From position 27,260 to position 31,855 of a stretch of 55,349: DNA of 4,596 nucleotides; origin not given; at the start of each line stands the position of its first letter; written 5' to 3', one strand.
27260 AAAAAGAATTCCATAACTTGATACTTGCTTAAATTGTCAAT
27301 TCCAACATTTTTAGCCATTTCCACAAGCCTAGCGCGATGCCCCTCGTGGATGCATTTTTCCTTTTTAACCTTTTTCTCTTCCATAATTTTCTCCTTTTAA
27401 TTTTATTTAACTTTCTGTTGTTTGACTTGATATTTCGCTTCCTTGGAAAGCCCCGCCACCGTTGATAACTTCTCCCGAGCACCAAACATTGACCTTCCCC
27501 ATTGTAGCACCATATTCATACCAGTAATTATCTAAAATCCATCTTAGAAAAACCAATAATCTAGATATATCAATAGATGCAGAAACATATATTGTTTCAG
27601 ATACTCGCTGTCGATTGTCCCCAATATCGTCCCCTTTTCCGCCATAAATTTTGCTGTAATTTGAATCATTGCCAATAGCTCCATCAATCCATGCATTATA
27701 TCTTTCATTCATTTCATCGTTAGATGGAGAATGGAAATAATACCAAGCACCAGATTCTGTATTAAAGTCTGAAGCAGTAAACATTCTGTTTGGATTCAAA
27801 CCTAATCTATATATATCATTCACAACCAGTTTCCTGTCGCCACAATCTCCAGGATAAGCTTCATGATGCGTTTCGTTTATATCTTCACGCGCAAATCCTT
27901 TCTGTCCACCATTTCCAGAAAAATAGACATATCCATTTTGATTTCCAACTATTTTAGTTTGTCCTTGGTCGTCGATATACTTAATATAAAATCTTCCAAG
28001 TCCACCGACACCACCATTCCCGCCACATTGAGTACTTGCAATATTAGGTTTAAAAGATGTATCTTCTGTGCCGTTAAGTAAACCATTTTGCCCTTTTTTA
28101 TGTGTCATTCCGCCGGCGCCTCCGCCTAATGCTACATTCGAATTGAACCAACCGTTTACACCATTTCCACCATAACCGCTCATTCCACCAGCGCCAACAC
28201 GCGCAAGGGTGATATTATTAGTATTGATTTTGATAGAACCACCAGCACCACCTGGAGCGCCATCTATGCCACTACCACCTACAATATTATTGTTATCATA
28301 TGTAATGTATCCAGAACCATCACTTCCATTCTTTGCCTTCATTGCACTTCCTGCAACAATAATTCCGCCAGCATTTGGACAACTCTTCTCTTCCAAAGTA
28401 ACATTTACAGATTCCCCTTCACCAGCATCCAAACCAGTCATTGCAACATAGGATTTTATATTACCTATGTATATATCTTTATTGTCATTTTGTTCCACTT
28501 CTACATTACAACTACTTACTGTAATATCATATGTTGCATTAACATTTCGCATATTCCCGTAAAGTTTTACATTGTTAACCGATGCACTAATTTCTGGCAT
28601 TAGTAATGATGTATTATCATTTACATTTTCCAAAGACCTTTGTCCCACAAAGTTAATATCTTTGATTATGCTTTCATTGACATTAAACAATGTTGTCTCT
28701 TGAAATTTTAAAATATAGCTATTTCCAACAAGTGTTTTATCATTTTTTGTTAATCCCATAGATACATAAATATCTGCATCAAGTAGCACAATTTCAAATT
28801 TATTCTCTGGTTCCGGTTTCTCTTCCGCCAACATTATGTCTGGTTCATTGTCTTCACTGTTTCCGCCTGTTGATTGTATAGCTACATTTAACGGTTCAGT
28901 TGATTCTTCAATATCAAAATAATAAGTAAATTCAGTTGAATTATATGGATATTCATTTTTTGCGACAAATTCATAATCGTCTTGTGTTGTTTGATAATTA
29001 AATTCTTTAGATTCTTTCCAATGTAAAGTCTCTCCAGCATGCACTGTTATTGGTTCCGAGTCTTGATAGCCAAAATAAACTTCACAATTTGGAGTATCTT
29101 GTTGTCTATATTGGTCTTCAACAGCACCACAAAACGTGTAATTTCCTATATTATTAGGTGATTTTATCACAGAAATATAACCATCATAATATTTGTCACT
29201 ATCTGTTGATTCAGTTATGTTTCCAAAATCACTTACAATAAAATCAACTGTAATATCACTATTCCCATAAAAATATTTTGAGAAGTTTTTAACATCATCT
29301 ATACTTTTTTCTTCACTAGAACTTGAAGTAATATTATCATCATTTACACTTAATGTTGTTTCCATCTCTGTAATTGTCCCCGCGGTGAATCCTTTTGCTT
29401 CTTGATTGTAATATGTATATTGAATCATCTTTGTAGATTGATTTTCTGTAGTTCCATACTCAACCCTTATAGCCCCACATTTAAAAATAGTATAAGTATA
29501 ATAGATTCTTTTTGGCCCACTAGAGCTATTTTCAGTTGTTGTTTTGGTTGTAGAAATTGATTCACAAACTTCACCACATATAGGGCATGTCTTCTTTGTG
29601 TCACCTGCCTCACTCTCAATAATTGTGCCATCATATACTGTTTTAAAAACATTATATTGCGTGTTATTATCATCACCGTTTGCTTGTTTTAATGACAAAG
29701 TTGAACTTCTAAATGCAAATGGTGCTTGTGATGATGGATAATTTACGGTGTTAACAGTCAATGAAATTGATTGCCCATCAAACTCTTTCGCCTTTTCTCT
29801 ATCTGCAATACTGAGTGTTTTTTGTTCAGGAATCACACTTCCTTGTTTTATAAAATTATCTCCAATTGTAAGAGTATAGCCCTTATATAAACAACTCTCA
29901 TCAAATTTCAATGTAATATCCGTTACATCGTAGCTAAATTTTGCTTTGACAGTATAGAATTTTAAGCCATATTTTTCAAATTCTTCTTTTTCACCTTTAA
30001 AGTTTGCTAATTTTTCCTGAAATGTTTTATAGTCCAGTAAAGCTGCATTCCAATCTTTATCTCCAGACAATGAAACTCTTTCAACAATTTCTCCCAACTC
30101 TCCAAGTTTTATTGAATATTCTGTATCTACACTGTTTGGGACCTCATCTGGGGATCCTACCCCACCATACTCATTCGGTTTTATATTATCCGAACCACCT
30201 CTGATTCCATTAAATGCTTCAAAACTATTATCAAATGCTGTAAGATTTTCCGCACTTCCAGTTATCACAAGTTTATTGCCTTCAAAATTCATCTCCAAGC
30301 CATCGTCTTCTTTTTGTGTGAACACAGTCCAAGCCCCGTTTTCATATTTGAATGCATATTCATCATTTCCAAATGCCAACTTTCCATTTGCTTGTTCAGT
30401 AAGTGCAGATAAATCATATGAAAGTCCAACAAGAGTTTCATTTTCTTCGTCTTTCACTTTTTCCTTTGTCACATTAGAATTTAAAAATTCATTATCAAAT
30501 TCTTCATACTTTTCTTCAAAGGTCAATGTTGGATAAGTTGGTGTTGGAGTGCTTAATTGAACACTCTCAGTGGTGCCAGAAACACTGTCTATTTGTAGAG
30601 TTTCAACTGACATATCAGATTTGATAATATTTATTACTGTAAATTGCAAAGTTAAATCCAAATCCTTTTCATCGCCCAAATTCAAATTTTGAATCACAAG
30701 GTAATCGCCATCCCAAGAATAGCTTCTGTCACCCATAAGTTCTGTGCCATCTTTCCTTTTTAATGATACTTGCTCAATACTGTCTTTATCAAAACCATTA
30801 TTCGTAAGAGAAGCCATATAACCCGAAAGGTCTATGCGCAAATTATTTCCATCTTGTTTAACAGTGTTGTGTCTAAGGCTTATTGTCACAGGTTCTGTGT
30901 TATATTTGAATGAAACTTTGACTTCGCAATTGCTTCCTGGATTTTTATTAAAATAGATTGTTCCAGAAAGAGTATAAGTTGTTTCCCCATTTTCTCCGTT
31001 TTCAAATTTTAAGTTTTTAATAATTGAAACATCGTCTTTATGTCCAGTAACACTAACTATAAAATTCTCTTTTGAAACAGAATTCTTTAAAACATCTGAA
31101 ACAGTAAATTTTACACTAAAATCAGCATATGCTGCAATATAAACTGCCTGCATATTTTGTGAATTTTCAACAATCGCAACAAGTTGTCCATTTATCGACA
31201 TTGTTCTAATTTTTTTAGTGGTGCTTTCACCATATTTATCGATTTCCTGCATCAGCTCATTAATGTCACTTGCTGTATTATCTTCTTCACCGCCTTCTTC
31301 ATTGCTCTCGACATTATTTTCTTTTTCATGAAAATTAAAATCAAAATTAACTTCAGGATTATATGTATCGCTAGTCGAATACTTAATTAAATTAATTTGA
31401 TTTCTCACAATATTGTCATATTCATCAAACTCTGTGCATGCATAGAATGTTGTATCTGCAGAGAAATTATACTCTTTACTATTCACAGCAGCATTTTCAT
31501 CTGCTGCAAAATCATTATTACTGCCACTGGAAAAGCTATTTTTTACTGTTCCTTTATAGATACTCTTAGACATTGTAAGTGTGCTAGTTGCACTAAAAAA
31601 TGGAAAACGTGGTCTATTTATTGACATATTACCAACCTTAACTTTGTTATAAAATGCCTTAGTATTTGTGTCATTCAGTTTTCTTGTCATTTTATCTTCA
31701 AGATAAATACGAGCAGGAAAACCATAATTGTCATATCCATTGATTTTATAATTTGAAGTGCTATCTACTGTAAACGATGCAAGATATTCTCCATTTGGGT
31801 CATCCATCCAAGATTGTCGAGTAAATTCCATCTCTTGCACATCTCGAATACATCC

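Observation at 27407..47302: A 6631-aa (19.9 kb) single-ORF lipoprotein occupying 36% of the window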

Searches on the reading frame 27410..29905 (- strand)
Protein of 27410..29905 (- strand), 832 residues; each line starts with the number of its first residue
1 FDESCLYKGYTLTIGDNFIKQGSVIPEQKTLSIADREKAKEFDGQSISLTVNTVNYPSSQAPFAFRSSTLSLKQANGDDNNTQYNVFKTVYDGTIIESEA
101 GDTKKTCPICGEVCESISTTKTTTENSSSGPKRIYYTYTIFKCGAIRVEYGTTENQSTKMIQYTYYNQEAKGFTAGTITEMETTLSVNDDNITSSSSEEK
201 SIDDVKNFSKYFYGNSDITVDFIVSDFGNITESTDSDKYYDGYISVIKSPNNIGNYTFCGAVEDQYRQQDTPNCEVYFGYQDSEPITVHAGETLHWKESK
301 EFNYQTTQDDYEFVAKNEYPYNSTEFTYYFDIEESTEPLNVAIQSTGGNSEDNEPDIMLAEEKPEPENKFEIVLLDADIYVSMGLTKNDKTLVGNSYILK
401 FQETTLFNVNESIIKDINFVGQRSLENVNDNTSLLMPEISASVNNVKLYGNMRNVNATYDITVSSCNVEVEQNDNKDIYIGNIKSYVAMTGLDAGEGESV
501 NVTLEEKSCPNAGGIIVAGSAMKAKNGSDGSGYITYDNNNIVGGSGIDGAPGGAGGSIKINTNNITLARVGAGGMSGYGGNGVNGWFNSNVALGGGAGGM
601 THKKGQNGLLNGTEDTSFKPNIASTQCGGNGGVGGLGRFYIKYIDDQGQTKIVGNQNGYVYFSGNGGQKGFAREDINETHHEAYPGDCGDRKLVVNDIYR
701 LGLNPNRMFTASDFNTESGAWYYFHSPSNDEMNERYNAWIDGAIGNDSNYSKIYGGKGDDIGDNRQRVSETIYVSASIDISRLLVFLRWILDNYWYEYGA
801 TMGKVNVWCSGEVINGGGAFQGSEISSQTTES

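Call 8: search_protein_families(library=pfam, proteins=[window:27410-29698:-], max_evalue=10)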
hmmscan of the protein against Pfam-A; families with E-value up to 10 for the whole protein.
window:27410-29698:- (763 aa): 0 families

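Call 49: search_solved_structures(query=A3, max_evalue=1, show_alignments=2)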
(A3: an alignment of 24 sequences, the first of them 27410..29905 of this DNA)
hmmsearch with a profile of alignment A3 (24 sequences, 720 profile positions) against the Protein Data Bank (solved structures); distinct sequences matched with E-value up to 1: 1.
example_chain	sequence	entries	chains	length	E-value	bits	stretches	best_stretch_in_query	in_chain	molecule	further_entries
3ppe_A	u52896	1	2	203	0.089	14.8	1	231-328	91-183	Vascular endothelial cadherin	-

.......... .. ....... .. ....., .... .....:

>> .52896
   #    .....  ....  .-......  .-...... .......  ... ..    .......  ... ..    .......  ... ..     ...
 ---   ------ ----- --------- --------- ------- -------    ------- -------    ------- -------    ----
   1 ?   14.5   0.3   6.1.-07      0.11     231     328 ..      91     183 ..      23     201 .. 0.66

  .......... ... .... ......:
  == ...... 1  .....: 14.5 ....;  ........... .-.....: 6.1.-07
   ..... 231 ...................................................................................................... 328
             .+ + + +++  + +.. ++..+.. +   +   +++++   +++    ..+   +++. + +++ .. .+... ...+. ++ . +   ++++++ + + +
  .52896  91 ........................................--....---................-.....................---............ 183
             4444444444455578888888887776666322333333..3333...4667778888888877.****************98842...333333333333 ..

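Call 65: find_homologous_proteins(query=A3, max_evalue=0.001)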
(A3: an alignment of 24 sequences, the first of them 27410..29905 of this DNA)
Query A3 (24 sequences): 8000 candidates shared short words with the query, none scored E <= 0.001.

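Call 76: search_protein_families(library=phrogs, proteins=[window:27410-29698:-], max_evalue=0.01)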
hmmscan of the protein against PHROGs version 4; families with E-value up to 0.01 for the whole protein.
window:27410-29698:- (763 aa): 0 families

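Call 79: predict_structure(protein=window:27410-29905:-)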
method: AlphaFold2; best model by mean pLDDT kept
length: 832 residues; sequences in the alignment: 1
mean_pLDDT: 31.3   pTM: 0.28
mean pLDDT of the five models: 31.3, 25.6, 23.9, 23.2, 22.3
residues with pLDDT >= 90: 0; 70-90: 0; 50-70: 3; < 50: 829
segments of 3 or more residues with pLDDT < 50: 1-474, 476-786, 790-832
pLDDT, mean of each block of 10 residues (from residue 1): 25 27 26 35 35 34 31 38 30 25 28 29 32 29 26 27 26 24 25 30 28 26 24 28 25 28 28 28 27 24 25 27 27 27 27 25 29 30 29 27 29 36 34 35 41 38 41 46 43 44 41 38 40 42 37 38 35 33 35 29 29 28 25 30 34 33 28 27 23 22 25 27 30 42 37 30 32 37 47 40 38 31 30 27
secondary structure, 60 per line:
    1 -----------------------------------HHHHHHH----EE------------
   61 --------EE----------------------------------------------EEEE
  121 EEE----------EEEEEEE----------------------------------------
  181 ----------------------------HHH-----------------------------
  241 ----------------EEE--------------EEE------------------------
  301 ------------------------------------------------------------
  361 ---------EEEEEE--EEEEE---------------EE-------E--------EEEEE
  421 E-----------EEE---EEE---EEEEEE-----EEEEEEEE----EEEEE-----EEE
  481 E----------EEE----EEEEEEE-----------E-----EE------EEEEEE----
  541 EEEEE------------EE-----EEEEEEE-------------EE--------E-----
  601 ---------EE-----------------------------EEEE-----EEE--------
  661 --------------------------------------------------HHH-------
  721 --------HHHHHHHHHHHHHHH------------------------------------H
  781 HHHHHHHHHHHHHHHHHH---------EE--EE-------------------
elements in order (helices of 4 or more, strands of 3 or more residues): H36-42 E117-123 E134-140 E257-259 E274-276 E370-375 E378-382 E416-421 E433-435 E439-441 E445-450 E456-463 E468-472 E478-481 E492-494 E499-505 E531-536 E541-545 E565-571 E641-644 E650-652 H729-743 H780-798

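Call 91: search_protein_families(library=pfam, alignment_id=A3, max_evalue=0.01)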
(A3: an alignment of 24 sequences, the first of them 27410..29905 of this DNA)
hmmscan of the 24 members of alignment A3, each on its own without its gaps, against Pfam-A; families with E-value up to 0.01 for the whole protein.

A. member 1, window:27410-29905:- (832 aa): 0 families

B. families by the number of members that match (of 24 scanned): 1 family
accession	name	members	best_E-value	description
PF17753.7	Ig_mannosidase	1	0.006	Ig-fold domain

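Call 96: search_dna_similar(query=window:27410-29905:-, collection=phages, mode=protein, max_evalue=0.001, max_rows=10)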
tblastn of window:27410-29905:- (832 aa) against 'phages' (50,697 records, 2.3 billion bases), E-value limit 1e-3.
No match.

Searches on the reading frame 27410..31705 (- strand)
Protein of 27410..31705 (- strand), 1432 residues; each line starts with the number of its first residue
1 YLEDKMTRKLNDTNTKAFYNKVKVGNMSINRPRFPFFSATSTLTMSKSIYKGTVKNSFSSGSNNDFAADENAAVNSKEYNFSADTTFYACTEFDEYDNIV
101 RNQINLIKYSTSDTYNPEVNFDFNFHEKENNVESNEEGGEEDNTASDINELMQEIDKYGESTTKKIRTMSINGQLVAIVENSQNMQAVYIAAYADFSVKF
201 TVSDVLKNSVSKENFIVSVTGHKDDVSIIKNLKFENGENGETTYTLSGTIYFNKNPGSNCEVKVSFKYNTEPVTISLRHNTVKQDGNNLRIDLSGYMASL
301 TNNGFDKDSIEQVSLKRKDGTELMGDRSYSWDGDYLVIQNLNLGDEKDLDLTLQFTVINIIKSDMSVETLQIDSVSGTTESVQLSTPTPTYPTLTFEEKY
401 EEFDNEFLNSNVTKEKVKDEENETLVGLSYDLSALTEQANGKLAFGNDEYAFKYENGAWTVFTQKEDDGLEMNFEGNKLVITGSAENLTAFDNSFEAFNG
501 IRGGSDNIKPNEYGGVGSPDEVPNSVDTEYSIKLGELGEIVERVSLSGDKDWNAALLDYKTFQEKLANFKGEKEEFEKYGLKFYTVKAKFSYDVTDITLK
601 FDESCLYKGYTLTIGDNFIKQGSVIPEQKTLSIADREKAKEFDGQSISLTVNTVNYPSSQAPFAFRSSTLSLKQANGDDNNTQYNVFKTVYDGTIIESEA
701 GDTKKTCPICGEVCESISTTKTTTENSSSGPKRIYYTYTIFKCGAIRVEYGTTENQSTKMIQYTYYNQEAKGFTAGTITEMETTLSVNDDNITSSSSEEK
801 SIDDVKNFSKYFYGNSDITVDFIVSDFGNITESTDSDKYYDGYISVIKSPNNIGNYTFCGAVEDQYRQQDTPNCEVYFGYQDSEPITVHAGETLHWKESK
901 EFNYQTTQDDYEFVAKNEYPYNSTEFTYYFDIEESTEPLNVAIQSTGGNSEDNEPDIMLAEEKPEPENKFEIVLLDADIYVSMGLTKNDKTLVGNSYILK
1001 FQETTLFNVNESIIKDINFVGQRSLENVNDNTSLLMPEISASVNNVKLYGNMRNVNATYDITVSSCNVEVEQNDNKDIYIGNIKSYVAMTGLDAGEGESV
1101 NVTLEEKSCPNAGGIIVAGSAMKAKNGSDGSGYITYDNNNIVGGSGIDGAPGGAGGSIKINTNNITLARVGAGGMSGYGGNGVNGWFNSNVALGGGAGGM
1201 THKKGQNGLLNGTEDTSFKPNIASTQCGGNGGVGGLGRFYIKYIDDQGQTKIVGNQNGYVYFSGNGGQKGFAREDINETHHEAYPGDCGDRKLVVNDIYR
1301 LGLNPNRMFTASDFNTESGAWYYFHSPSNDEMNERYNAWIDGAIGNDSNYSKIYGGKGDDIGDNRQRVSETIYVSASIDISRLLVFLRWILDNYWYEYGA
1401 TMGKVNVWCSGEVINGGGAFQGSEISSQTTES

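Call 42: find_homologous_proteins(query=window:27410-31705:-, max_evalue=0.001)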
Query window:27410-31705:-: 8000 candidates shared short words with the query, none scored E <= 0.001.

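Call 54: search_protein_representatives(protein=window:27410-31009:-)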
Query: 1200 residues. Proteins with E-value up to 0.001 (for the whole library): 1; up to 1e-10: 1; up to 1e-30: 1. The best 1 are listed.
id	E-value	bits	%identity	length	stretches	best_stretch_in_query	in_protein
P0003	0.0e+00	2709.2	100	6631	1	1-1200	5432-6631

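Call 55: list_cluster_members(proteins=[P0003, P0001, P0002])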
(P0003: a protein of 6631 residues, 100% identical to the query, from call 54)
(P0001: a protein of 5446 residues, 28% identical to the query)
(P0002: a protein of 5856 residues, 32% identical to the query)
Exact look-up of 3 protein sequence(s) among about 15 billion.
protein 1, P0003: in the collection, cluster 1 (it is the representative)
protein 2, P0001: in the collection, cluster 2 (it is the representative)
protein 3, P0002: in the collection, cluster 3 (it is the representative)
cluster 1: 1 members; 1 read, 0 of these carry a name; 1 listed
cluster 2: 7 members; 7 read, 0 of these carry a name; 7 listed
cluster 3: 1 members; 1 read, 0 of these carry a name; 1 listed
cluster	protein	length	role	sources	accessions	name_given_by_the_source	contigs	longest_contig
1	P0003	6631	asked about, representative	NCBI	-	-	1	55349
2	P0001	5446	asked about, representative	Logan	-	-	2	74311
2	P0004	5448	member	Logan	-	-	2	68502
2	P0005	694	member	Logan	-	-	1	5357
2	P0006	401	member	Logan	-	-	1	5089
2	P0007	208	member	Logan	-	-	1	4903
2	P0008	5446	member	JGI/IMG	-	-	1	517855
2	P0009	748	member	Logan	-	-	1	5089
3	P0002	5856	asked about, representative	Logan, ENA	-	-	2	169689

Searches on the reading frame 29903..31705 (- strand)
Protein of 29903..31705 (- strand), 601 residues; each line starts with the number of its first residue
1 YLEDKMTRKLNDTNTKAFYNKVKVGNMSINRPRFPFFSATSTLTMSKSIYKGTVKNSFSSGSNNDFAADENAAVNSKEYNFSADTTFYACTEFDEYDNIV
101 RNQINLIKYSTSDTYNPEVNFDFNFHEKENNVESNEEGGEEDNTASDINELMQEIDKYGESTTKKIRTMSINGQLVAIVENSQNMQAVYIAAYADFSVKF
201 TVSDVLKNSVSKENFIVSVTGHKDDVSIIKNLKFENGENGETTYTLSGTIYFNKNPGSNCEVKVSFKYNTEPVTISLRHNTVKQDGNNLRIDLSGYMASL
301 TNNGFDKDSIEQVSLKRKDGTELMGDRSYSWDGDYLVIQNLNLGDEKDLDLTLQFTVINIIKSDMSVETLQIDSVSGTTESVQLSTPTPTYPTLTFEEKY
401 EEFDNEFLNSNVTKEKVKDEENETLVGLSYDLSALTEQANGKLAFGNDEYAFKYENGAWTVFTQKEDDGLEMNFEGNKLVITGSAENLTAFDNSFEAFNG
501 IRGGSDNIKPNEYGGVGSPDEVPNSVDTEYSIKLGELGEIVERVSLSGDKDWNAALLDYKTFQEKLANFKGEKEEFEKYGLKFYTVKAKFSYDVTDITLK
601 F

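Call 100: search_solved_structures(query=A8, max_evalue=1)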
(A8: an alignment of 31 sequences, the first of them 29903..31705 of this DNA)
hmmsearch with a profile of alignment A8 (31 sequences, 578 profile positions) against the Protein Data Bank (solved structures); distinct sequences matched with E-value up to 1: 0.
